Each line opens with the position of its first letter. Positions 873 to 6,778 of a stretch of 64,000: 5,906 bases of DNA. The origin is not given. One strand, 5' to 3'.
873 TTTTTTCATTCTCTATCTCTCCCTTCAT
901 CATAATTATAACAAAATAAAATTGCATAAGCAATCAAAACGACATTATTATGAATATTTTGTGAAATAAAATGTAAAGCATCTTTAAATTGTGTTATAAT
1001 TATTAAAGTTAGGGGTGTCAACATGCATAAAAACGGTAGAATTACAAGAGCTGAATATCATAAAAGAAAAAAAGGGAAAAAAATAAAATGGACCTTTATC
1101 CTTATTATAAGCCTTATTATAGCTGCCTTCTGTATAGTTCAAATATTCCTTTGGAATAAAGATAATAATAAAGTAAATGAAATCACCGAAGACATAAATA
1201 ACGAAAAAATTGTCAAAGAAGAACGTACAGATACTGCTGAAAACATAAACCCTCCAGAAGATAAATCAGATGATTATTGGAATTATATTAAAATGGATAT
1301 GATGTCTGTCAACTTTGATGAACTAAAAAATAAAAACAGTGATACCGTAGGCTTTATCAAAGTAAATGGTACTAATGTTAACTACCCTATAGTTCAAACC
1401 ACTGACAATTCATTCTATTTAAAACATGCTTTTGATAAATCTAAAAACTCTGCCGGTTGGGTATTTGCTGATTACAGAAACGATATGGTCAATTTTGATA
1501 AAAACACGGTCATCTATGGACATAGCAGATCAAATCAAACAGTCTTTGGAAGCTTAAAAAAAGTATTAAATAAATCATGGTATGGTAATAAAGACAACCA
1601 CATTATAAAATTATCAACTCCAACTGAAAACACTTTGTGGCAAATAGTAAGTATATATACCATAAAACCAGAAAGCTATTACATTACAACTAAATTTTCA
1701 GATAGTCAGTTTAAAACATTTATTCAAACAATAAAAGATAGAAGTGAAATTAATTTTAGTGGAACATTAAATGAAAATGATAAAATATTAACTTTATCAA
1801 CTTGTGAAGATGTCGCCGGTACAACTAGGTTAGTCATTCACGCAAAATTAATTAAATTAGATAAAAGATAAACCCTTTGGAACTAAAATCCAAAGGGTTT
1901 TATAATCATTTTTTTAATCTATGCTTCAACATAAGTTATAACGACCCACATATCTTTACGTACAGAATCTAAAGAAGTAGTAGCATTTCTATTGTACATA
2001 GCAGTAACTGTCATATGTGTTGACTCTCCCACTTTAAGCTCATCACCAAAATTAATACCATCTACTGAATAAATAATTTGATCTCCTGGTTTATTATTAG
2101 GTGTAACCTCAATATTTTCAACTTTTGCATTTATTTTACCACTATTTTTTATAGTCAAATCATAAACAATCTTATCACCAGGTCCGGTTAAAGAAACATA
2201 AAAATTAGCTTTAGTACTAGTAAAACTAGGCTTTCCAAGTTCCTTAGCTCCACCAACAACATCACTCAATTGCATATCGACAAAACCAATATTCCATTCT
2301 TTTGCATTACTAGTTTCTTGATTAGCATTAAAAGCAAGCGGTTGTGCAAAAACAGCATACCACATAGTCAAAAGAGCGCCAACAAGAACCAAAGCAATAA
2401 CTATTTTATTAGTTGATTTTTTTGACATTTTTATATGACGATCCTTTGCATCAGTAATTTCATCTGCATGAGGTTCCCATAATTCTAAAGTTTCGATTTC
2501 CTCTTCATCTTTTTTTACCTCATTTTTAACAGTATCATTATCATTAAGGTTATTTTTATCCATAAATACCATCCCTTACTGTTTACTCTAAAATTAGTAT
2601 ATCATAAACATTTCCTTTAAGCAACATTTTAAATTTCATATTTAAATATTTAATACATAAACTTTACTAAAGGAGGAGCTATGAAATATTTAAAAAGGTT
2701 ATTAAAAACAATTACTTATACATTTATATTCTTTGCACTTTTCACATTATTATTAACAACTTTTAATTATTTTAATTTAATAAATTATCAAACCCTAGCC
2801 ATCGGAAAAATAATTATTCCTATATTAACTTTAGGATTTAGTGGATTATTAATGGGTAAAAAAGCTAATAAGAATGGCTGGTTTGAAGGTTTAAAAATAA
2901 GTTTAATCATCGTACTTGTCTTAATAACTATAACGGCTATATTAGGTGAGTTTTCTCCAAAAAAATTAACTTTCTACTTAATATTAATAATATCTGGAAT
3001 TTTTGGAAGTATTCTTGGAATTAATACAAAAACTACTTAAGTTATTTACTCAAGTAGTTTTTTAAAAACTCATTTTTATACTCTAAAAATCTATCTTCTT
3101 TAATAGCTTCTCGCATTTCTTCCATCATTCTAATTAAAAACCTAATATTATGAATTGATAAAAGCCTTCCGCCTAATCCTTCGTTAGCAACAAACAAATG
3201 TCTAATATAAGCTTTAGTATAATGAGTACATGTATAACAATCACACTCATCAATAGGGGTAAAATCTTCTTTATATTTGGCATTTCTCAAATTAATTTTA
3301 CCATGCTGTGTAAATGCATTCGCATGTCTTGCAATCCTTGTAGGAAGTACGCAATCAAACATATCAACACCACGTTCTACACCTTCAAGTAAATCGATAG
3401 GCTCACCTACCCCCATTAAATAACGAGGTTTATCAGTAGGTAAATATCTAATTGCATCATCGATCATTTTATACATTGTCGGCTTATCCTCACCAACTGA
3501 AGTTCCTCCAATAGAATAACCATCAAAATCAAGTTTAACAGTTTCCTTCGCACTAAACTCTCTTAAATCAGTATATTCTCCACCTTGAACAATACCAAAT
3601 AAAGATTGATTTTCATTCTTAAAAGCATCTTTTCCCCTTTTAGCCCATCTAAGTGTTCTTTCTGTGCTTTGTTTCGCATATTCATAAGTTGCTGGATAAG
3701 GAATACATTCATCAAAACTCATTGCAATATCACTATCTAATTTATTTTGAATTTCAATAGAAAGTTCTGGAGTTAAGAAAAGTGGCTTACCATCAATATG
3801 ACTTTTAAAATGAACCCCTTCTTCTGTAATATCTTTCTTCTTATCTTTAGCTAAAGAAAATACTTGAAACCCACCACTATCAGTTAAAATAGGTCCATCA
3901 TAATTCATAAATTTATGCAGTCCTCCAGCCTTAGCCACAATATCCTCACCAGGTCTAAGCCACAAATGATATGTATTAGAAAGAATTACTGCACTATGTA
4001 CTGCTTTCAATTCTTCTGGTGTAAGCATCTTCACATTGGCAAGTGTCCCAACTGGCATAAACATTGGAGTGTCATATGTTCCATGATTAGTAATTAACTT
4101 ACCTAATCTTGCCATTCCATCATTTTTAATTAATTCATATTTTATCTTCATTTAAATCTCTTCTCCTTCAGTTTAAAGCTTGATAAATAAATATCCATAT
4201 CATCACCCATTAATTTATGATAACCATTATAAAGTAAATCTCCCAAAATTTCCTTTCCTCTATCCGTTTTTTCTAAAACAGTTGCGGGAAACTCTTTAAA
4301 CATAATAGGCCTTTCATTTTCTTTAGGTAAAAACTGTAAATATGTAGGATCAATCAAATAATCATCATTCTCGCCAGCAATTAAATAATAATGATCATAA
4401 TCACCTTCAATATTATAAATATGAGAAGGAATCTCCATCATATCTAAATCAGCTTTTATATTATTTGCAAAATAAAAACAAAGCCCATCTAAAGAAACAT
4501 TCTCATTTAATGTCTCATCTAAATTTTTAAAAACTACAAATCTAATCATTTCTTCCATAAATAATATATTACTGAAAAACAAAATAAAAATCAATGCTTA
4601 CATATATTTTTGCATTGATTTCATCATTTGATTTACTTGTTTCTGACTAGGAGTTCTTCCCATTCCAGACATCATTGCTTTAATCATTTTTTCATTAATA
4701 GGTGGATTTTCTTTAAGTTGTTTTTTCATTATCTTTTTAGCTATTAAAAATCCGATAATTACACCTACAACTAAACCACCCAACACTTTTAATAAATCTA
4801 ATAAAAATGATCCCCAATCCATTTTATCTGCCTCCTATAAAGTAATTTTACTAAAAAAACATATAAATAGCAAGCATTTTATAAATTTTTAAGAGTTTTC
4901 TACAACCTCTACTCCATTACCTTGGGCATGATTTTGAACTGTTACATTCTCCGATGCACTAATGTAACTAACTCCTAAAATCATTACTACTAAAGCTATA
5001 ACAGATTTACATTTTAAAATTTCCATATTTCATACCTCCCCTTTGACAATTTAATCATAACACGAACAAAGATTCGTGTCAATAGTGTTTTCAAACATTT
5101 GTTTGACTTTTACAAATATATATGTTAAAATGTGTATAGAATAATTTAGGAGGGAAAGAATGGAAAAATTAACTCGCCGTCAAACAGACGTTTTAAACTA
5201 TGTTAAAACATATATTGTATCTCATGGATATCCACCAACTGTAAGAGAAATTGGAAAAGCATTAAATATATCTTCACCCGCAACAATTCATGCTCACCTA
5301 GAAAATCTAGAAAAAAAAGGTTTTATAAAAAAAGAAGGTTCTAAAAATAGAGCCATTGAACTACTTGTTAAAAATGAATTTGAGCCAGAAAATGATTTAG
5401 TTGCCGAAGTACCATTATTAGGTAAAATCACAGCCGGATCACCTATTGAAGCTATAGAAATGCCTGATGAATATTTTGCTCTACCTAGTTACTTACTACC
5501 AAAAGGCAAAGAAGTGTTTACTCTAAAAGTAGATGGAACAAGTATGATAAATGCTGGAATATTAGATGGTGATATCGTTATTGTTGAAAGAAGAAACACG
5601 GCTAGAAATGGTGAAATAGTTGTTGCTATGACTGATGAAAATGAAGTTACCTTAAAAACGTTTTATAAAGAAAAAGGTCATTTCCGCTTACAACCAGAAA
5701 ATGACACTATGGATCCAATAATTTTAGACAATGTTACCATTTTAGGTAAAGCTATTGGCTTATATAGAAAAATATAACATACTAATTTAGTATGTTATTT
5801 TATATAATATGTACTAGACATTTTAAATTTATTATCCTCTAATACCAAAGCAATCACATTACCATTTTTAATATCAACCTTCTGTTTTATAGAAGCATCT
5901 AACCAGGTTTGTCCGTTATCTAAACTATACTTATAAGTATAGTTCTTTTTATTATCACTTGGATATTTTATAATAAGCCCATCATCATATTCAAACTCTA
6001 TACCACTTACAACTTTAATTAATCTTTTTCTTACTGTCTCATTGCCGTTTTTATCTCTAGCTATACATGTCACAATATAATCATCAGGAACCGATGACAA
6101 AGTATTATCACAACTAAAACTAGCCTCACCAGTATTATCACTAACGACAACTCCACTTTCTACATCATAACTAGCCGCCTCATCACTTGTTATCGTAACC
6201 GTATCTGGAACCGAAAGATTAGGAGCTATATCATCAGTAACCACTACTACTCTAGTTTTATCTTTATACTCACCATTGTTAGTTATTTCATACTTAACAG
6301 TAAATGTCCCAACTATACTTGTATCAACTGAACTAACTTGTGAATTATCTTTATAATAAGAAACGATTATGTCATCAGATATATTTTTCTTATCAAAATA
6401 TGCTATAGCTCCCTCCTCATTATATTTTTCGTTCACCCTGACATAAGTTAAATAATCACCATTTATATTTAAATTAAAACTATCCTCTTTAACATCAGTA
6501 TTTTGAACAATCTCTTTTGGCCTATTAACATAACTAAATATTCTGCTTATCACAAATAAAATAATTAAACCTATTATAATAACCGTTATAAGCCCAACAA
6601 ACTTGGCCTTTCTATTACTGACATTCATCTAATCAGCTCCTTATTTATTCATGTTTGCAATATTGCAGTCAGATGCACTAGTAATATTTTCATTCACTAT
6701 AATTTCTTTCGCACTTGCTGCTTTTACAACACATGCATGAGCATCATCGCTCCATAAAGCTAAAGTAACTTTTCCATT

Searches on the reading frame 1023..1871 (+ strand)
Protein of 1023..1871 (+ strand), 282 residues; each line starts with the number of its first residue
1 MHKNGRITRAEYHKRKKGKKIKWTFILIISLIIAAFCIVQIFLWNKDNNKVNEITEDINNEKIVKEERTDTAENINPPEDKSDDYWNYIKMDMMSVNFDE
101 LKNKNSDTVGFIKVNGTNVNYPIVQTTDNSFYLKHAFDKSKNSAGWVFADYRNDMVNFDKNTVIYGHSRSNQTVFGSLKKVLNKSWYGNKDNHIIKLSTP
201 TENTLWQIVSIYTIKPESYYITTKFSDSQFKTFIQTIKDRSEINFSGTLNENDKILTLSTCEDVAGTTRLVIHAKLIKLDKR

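Call 64: search_protein_families(library=pfam, proteins=[window:1023-1871:+], max_evalue=0.00001)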
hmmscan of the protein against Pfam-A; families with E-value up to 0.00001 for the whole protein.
window:1023-1871:+ (282 aa): 1 family
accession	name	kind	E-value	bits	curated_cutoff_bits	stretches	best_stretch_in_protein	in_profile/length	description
PF04203.18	Sortase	-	2.8e-15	56.6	26.6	1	112-276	1-124/125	Sortase domain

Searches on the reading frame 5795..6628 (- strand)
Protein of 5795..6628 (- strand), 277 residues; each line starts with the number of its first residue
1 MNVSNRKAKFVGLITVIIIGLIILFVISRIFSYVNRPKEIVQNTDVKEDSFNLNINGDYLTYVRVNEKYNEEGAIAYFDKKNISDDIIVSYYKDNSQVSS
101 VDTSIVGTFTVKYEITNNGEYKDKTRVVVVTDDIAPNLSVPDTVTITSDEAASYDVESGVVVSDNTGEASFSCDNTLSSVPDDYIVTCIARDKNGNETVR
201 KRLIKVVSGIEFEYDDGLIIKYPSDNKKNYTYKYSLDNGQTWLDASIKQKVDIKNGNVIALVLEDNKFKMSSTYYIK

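Call 64: search_protein_families(library=pfam, proteins=[window:5795-6628:-], max_evalue=0.00001)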
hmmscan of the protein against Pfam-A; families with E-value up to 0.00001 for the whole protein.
window:5795-6628:- (277 aa): 1 family
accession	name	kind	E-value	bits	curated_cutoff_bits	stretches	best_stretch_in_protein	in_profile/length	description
PF16403.11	Bact_surface_Ig-like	-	2.3e-07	31.2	27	1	54-130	2-71/71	Bacterial surface protein, Ig-like domain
